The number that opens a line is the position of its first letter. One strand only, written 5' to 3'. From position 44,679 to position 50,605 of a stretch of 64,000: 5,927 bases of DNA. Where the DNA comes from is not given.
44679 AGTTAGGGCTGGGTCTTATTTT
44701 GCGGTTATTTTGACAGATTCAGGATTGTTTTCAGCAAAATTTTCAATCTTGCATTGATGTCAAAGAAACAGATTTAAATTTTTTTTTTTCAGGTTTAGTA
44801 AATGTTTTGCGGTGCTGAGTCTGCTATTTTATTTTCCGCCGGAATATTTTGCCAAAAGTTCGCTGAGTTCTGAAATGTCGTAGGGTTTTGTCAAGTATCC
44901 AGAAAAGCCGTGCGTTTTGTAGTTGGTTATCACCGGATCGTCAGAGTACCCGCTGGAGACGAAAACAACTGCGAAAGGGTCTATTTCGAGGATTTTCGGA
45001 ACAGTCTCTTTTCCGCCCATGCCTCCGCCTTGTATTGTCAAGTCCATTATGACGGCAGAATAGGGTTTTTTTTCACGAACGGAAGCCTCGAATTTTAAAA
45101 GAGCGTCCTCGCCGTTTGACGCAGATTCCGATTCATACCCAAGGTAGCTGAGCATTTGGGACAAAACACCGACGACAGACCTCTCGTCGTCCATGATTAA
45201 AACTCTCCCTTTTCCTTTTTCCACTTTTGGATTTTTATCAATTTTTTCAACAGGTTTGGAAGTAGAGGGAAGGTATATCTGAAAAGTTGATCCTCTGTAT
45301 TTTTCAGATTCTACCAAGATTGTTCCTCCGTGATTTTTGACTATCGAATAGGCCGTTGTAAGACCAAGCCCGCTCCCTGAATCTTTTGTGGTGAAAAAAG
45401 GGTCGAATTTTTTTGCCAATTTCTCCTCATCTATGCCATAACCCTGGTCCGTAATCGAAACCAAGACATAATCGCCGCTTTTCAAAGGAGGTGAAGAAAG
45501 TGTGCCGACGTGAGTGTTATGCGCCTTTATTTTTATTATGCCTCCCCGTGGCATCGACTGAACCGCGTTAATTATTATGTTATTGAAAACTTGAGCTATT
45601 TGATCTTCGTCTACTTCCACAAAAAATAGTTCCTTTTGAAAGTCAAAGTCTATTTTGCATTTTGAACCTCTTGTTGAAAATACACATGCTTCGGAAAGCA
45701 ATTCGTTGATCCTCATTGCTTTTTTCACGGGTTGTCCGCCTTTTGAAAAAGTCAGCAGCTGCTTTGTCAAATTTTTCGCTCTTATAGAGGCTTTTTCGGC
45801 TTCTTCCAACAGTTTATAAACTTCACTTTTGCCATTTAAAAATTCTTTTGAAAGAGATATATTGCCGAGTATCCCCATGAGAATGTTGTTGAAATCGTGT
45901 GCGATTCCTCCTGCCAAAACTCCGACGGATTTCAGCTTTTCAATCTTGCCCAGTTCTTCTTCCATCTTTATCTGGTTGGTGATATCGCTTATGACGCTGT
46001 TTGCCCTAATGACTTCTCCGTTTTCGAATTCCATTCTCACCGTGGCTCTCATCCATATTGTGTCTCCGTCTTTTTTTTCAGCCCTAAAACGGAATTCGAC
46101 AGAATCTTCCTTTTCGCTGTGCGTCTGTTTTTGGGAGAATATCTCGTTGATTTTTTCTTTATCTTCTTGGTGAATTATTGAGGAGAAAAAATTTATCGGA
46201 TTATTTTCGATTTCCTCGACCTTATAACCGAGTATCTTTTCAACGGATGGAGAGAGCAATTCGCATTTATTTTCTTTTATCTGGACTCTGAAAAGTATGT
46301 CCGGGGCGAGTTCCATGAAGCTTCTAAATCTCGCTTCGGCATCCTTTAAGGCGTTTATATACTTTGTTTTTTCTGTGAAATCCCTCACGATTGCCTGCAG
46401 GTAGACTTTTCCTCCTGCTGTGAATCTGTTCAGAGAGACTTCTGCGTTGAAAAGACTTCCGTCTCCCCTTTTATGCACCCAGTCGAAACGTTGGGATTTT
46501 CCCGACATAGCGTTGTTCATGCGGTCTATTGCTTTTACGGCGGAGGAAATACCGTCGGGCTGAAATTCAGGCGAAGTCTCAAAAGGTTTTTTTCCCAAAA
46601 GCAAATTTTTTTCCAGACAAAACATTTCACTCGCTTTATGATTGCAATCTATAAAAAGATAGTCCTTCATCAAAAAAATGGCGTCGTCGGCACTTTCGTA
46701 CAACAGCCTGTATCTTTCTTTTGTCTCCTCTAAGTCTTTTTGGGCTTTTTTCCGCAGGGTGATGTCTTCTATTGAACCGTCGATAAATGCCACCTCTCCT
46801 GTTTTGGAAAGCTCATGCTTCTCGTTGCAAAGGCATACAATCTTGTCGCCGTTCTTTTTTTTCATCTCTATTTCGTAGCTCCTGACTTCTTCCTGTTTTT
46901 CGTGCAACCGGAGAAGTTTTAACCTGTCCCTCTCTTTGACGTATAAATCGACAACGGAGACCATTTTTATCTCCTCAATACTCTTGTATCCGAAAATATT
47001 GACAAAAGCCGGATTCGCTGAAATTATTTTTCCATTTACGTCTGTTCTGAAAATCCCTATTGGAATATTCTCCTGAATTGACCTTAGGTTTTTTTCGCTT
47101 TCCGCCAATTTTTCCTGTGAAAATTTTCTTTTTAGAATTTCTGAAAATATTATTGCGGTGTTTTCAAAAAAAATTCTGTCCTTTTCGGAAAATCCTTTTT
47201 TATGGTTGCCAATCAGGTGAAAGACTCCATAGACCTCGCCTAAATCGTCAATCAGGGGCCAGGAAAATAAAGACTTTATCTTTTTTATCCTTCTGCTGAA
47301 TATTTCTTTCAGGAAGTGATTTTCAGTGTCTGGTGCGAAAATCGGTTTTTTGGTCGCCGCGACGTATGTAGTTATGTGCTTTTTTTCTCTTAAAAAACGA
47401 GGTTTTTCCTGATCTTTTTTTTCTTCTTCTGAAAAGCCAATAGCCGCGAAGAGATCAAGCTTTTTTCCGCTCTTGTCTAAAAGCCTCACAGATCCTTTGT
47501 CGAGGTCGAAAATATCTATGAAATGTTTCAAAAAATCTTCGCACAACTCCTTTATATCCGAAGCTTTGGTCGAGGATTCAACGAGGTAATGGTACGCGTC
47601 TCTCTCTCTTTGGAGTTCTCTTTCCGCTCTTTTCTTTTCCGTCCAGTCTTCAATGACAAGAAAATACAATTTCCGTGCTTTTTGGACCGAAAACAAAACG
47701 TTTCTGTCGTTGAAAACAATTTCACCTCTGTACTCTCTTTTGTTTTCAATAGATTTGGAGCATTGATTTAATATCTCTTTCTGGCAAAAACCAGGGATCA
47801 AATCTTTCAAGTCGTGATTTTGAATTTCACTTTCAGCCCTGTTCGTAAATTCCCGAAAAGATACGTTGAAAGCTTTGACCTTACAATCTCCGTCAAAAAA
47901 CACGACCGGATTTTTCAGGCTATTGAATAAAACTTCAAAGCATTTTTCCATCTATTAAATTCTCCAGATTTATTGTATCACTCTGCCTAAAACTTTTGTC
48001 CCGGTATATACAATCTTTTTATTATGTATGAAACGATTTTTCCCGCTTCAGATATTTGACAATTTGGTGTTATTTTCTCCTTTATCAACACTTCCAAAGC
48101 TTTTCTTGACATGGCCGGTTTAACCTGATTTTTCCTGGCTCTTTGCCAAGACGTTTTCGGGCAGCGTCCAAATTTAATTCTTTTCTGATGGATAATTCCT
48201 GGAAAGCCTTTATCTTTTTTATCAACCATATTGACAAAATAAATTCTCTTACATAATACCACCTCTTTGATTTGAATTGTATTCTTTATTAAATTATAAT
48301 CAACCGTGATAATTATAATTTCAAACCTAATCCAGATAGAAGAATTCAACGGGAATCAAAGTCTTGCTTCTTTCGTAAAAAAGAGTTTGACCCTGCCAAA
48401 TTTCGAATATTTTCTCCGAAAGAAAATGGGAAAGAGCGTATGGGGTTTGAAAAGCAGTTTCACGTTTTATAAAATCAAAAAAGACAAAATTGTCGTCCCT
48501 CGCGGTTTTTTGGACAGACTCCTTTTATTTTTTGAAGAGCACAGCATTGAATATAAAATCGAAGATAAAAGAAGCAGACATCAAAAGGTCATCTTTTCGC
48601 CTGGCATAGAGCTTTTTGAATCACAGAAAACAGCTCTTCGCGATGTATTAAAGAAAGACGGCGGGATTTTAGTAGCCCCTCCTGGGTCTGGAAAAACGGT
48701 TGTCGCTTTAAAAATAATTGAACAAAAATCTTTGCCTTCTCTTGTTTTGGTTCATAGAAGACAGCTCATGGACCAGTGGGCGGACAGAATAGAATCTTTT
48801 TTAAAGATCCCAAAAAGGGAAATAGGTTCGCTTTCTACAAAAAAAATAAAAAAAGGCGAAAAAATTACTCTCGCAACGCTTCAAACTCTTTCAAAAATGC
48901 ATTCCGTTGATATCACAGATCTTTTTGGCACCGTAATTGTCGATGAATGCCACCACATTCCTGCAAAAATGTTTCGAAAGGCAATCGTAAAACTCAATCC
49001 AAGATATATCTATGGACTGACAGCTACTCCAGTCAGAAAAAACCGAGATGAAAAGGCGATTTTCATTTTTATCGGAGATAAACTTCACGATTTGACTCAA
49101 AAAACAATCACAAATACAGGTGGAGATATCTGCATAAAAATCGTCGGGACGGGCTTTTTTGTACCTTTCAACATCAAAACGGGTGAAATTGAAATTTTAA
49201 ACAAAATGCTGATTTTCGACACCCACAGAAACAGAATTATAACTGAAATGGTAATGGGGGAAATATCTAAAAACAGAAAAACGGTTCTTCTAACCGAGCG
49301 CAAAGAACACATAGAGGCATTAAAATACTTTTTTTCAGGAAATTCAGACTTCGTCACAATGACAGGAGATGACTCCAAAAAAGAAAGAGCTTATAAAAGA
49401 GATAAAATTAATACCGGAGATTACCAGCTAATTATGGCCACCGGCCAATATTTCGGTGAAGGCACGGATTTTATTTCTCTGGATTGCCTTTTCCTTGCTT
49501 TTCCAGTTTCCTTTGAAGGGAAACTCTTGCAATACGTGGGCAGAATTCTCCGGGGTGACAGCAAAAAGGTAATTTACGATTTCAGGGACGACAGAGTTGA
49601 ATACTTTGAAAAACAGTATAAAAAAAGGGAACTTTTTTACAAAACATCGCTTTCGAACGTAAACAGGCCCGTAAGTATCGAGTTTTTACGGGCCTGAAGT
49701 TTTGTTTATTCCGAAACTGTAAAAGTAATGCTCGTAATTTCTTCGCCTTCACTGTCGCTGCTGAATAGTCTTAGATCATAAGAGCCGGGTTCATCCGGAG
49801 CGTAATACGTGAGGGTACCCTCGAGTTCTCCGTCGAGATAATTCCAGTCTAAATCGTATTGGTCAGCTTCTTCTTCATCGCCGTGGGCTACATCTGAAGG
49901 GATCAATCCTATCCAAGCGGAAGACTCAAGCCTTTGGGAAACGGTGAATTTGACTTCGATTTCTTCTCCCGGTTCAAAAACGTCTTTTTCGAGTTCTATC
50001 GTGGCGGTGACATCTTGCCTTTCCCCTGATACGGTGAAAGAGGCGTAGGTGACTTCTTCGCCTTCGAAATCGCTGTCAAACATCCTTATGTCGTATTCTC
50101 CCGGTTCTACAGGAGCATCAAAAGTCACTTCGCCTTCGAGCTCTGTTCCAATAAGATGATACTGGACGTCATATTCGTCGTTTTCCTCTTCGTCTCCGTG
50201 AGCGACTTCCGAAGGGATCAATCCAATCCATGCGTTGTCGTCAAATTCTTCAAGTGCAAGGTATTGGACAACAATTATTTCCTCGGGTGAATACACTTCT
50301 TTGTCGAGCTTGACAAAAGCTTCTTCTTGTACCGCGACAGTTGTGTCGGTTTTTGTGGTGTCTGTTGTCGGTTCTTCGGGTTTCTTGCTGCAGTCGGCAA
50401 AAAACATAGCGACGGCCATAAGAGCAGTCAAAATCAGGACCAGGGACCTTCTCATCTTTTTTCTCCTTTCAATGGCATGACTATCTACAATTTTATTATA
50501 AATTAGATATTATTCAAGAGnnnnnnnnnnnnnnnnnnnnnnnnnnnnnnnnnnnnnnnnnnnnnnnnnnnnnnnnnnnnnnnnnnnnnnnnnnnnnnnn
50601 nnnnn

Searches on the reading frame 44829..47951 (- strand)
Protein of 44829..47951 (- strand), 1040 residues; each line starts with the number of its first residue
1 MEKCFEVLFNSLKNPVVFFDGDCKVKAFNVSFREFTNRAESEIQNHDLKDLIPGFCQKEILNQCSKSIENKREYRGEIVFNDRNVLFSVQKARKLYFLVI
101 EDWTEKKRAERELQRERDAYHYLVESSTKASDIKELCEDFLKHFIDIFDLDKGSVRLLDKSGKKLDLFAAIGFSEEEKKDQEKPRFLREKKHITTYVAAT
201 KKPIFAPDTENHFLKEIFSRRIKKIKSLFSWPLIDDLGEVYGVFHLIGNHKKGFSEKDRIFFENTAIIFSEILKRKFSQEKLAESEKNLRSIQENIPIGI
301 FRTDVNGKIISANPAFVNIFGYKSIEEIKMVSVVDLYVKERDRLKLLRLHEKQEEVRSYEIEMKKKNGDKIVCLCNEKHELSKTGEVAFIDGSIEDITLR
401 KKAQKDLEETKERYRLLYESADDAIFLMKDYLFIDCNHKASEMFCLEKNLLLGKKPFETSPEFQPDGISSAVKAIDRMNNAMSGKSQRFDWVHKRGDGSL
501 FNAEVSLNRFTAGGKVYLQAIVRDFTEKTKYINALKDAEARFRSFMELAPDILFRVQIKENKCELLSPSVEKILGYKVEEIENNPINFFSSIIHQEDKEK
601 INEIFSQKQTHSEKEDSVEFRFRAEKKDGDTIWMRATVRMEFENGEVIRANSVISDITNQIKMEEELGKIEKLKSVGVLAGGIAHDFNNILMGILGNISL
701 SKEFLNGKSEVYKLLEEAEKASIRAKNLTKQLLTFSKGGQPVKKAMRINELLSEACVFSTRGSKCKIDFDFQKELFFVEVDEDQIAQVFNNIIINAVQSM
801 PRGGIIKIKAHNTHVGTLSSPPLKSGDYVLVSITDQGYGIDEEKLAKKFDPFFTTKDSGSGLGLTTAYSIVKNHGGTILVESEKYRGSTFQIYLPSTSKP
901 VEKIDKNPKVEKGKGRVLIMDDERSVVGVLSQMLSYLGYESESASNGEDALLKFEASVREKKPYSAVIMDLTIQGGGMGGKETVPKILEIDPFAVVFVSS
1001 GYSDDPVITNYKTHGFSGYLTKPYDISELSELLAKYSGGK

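Call 19: search_protein_families(library=pfam, proteins=[window:44829-47951:-], max_evalue=0.001)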
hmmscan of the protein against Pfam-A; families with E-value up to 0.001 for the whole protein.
window:44829-47951:- (1040 aa): 11 families
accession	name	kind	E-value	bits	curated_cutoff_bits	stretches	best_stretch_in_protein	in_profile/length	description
PF13426.13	PAS_9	-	8e-31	106.8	27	3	299-398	3-102/103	PAS domain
PF00989.32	PAS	-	4.6e-29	101.2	22.6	2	288-390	2-106/113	PAS fold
PF13188.13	PAS_8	-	4.3e-23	80.8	21.8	2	289-332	3-45/65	PAS domain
PF02518.31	HATPase_c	-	7e-22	78.4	26.4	1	781-896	2-109/111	Histidine kinase-, DNA gyrase B-, and HSP90-like ATPase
PF08447.18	PAS_3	-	1e-17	64.6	25.6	1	566-653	4-88/89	PAS fold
PF00072.30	Response_reg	-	1.9e-13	51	30.2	1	917-1032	1-109/111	Response regulator receiver domain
PF08448.16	PAS_4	-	1.1e-11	45.4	23.1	0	428-528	12-108/110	PAS fold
PF13185.12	GAF_2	-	2.7e-11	44.3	28.6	1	131-266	2-128/136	GAF domain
PF00512.31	HisKA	-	1.3e-07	32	26.9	1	679-739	5-64/66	His Kinase A (phospho-acceptor) domain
PF13492.12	GAF_3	-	5e-05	24.2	27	1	132-266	1-120/129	GAF domain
PF01590.32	GAF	-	7e-05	23.8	22.4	1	132-266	1-126/133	GAF domain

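Call 20: search_protein_families(library=ncbifam, proteins=[window:44829-47951:-], max_evalue=0.001)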
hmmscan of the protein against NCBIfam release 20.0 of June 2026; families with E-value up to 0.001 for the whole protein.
window:44829-47951:- (1040 aa): 89 families (the best 25 are shown)
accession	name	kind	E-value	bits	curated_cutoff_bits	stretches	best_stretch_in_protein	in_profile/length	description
NF046020.1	HisKinCckABruc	equivalog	2.8e-68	230.6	1000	1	519-1030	325-860/868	cell cycle histidine kinase CckA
NF008468.0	PRK11360.1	equivalog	5.5e-66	223.2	646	2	560-899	287-611/616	two-component system sensor histidine kinase AtoS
NF010411.0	PRK13837.1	equivalog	1.9e-65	221.4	647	1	660-940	434-723/828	two-component system VirA-like sensor kinase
NF010076.0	PRK13557.1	subfamily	7.2e-64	216.1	631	1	573-1030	65-526/540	histidine kinase famiy protein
NF046026.1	HisKinCckACaul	equivalog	1.5e-57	195.2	1000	1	653-1031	279-670/678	cell cycle histidine kinase CckA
TIGR00229.1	sensory_box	domain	1.3e-54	183.7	22.9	3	283-407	1-126/126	PAS domain S-box protein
NF052573.1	HisKinEspAMyxo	equivalog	1.3e-50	172.3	1400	2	563-1035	276-748/755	serine histidine kinase EspA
NF052574.1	HisKinEspCMyxo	equivalog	4.8e-46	157.3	1200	1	570-1001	317-748/785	serine histidine kinase EspC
NF041777.1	sens_FixL_Rhizob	equivalog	1.5e-40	139.3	850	1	533-898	116-483/485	sensor protein FixL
NF047874.1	MASE3_PAS_HK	subfamily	8e-38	130.6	560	3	765-907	500-636/655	MASE3 domain-containing sensor histidine kinase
NF007688.0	PRK10364.1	equivalog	1.1e-35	123.3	479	1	662-898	226-453/460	two-component system sensor histidine kinase ZraS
NF008302.0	PRK11091.1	equivalog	1.5e-28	99.5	838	2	529-1037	144-643/779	aerobic respiration two-component sensor histidine kinase ArcB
NF053867.1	SprKinKinDBac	equivalog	1.6e-28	99.4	775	1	660-897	270-498/500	sporulation kinase KinD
NF038348.1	T2SS_HK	subfamily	4.5e-28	98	450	1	709-895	395-572/574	histidine kinase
NF046044.1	PnpS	equivalog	9.6e-28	97.3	400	1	530-895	45-390/390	two-component system histidine kinase PnpS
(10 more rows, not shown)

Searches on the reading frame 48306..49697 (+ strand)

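Call 19: search_protein_families(library=pfam, proteins=[window:48306-49697:+], max_evalue=0.001)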
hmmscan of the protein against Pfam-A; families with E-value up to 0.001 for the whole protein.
window:48306-49697:+ (463 aa): 7 families
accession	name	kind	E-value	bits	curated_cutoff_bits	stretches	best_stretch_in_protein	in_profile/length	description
PF04851.21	ResIII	-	8.8e-29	101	22.5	1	101-244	2-164/164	Type III restriction enzyme, res subunit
PF00270.35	DEAD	-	3.1e-13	50.2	26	1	106-245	3-162/167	DEAD/DEAH box helicase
PF18766.7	SWI2_SNF2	-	1.1e-08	35.5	26.7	1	113-261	12-172/221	SWI2/SNF2 ATPase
PF00176.29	SNF2-rel_dom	-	7.3e-08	32.3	24.9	1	116-256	16-178/290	SNF2-related domain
PF00271.37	Helicase_C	-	5.7e-07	30.2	23.5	1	311-416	5-108/110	Helicase conserved C-terminal domain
PF13401.12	AAA_22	-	6e-06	27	27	1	120-226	8-104/130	AAA domain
PF13086.12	AAA_11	-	9.2e-05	22.8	27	0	105-141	4-41/257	AAA domain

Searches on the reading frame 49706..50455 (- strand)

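Call 19: search_protein_families(library=pfam, proteins=[window:49706-50455:-], max_evalue=0.001)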
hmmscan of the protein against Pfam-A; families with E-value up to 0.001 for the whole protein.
window:49706-50455:- (249 aa): 1 family
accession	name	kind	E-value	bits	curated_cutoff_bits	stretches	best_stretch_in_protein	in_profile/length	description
PF01835.25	MG2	-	2.8e-06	28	32.8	0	155-247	6-96/96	MG2 domain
